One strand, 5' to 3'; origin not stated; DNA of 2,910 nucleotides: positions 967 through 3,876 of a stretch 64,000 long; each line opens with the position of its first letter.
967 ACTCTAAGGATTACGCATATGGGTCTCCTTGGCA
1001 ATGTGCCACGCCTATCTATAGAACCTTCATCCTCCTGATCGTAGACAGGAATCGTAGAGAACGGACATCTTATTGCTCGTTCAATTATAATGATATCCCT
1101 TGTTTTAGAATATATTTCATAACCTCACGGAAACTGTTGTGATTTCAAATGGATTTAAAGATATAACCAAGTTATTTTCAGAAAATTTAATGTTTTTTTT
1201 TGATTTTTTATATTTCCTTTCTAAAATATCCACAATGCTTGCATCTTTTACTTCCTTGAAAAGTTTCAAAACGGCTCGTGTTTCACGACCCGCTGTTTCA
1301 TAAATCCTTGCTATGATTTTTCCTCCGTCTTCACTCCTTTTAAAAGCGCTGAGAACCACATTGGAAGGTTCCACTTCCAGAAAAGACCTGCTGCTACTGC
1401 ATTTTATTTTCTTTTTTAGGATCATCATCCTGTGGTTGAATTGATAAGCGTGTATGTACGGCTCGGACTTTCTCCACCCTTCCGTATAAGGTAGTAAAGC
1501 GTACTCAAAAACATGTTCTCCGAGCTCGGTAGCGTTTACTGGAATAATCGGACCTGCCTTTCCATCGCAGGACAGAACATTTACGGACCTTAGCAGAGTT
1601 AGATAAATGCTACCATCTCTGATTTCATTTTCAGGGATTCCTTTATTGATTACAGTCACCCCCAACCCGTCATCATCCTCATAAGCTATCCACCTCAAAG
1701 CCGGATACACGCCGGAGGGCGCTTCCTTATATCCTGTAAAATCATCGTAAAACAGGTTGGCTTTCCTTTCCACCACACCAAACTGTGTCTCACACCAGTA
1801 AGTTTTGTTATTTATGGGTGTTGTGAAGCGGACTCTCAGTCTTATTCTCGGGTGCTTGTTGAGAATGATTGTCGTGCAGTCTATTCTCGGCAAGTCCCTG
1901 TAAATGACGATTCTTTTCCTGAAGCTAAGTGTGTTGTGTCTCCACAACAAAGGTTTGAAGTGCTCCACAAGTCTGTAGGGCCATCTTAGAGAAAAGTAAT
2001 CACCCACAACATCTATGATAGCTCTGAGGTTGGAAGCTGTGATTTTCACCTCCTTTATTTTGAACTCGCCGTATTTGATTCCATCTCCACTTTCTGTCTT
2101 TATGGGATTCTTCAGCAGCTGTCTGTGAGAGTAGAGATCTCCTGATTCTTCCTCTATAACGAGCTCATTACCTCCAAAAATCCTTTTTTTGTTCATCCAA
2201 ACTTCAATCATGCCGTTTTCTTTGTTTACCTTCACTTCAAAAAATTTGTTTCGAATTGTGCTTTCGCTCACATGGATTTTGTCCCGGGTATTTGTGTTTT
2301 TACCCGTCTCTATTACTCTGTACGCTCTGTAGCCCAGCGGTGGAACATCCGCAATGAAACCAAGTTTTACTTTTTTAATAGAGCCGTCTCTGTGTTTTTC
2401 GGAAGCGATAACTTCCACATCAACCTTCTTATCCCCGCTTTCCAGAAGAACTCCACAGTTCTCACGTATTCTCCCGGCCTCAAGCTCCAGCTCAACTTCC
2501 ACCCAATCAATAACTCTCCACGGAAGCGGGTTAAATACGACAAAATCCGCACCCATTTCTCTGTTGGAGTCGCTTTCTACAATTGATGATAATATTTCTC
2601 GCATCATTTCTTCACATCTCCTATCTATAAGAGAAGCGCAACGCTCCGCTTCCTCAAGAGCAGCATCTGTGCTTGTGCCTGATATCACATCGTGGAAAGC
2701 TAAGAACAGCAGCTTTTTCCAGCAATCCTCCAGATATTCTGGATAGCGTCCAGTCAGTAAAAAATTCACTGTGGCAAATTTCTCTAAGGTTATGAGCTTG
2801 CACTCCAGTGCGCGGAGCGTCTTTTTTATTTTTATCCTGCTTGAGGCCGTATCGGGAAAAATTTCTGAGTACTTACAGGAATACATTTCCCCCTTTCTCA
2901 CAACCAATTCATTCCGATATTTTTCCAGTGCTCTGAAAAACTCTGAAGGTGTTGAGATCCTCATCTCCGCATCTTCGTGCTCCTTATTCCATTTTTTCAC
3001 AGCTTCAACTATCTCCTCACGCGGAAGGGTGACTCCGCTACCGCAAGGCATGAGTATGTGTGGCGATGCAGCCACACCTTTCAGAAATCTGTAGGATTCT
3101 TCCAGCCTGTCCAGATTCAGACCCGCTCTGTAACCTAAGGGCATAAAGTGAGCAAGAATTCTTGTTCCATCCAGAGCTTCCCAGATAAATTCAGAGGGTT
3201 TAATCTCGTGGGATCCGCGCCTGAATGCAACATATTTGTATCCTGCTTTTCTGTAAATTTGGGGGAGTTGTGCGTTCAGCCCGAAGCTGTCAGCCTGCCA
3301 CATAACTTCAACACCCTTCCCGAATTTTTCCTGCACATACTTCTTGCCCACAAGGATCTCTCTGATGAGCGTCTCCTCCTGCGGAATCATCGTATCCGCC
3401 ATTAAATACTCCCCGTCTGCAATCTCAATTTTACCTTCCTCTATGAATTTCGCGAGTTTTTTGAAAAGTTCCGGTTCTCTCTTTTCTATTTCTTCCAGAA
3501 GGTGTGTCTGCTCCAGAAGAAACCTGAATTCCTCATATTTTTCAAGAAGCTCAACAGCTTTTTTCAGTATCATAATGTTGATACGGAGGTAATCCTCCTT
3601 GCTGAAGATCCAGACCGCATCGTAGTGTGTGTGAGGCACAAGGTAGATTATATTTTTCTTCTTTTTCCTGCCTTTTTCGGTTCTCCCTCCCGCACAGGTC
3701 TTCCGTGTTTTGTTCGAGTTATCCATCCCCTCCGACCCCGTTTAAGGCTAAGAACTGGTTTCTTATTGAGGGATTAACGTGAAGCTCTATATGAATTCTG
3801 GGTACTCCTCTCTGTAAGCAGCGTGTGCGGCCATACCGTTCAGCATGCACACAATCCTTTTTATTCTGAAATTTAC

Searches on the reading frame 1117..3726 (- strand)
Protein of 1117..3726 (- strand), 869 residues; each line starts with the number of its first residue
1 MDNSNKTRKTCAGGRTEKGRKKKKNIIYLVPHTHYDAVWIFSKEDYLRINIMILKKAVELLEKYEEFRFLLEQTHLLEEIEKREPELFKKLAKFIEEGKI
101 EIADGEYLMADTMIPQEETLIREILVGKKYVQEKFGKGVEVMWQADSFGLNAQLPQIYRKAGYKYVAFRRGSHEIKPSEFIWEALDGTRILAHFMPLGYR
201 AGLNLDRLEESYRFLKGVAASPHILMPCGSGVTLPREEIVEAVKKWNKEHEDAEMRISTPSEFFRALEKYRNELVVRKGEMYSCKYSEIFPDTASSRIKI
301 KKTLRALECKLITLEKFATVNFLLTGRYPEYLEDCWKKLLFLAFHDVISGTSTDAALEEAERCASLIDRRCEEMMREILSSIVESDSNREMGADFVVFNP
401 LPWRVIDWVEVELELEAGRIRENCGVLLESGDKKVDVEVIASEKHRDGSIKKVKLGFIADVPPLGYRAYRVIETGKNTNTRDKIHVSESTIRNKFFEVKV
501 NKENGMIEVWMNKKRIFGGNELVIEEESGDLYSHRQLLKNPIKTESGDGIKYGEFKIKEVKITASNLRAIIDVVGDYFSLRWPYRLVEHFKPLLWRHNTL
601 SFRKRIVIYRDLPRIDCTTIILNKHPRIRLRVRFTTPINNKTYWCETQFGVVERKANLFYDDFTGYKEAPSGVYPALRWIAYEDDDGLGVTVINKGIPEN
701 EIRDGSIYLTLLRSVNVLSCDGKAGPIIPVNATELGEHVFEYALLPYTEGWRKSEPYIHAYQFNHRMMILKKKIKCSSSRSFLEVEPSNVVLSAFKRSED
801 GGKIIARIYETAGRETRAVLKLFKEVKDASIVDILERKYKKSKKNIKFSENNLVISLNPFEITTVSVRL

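Call 12: search_protein_families(library=pfam, proteins=[window:1117-3726:-], max_evalue=0.0001)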
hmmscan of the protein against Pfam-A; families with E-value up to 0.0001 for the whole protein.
window:1117-3726:- (869 aa): 5 families
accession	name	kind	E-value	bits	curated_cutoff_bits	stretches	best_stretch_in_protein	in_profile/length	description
PF01074.27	Glyco_hydro_38N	-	5.3e-59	200.3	25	1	27-271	2-259/270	Glycosyl hydrolases family 38 N-terminal domain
PF17677.7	Glyco_hydro38C2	-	4.1e-14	52.9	22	1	789-865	1-72/72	Glycosyl hydrolases family 38 C-terminal beta sandwich domain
PF09261.16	Alpha-mann_mid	-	2.1e-12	47.4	31.1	1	290-380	3-94/96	Alpha mannosidase middle domain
PF07748.19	Glyco_hydro_38C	-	3.2e-12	47.6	25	1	491-715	1-200/206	Glycosyl hydrolases family 38 C-terminal domain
PF03065.20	Glyco_hydro_57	-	2.9e-09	37.1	21.2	1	43-167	45-170/291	Glycosyl hydrolase family 57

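Call 74: find_encoding_contigs(protein=window:1117-3726:-, flank=10000, max_places=1)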
Protein window:1117-3726:- (869 aa): 4 contigs read that carry it; 1 place shown.
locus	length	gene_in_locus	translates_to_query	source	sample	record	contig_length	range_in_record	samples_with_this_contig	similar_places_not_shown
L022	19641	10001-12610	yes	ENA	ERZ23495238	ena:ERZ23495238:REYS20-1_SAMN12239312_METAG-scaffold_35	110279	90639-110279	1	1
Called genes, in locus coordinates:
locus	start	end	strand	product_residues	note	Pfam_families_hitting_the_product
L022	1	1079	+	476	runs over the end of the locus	PF19864:Radical_SAM_N2, PF04055:Radical_SAM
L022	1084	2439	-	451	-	PF18195:GatD_N, PF00710:Asparaginase, PF17763:Asparaginase_C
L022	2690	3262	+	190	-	PF01966:HD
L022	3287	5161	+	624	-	PF02934:GatB_N, PF02938:GAD (weak), PF02637:GatB_Yqey, PF09424:YqeY (weak)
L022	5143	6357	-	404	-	PF00919:UPF0004, PF04055:Radical_SAM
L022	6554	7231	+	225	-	PF05625:PAXNEB (faint), PF06745:ATPase, PF24336:DUF7504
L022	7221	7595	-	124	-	PF03259:Robl_LC7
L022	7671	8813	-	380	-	PF06745:ATPase, PF23442:DUF7125 (weak), PF00009:GTP_EFTU, PF00025:Arf, PF00071:Ras, PF01926:MMR_HSR1, PF08477:Roc, PF09439:SRPRB (weak), +2 more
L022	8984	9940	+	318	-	-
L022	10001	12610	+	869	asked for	PF01074:Glyco_hydro_38N, PF03065:Glyco_hydro_57, PF09261:Alpha-mann_mid, PF07748:Glyco_hydro_38C, PF17677:Glyco_hydro38C2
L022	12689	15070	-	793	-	PF10102:DUF2341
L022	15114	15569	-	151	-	-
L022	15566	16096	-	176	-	-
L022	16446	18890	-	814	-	PF00690:Cation_ATPase_N, PF00122:E1-E2_ATPase, PF00702:Hydrolase, PF13246:Cation_ATPase, PF08282:Hydrolase_3 (weak)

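Call 78: search_protein_families(library=pfam, proteins=[L022:15114-15569:-, L022:15566-16096:-, L022:12689-15070:-], max_evalue=0.1)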
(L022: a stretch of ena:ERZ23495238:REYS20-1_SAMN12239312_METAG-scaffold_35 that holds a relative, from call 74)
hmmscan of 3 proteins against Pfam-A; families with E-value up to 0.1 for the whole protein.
L022:15114-15569:- (151 aa): 4 families
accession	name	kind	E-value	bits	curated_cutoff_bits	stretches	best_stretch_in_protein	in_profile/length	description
PF25425.1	YfjL_N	-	0.011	16.4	27.8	1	3-80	1-76/97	YfjL-like, N-terminal domain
PF25452.1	TM225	-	0.02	15.4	27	1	5-56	10-59/165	TM225-like domain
PF19516.4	DUF6049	-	0.041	12.9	30.1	1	11-92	6-88/708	Family of unknown function (DUF6049)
PF04114.19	Gaa1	-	0.044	13.3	28.6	1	12-109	302-399/497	Gaa1-like, GPI transamidase component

L022:15566-16096:- (176 aa): 0 families

L022:12689-15070:- (793 aa): 3 families
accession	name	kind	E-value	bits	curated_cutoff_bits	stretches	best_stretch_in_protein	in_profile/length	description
PF10102.14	DUF2341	-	5.8e-20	72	23.4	1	126-198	1-73/84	Domain of unknown function (DUF2341)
PF13620.12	CarboxypepD_reg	-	0.00038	21.2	32.3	0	350-379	28-54/82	Carboxypeptidase regulatory-like domain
PF21602.3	GldM_3rd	-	0.093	13.5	25.2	0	604-652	20-66/82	GldM third domain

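Call 97: search_protein_families(library=ncbifam, proteins=[L022:15114-15569:-], max_evalue=0.001)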
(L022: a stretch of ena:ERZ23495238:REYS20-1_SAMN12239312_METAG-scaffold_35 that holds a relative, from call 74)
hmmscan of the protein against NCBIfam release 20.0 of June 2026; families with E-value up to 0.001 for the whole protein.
L022:15114-15569:- (151 aa): 1 family
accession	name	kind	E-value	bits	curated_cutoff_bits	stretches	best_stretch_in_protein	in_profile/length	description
NF052590.1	ArlF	equivalog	2.8e-08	34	110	1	13-132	6-132/137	archaellum stator protein ArlF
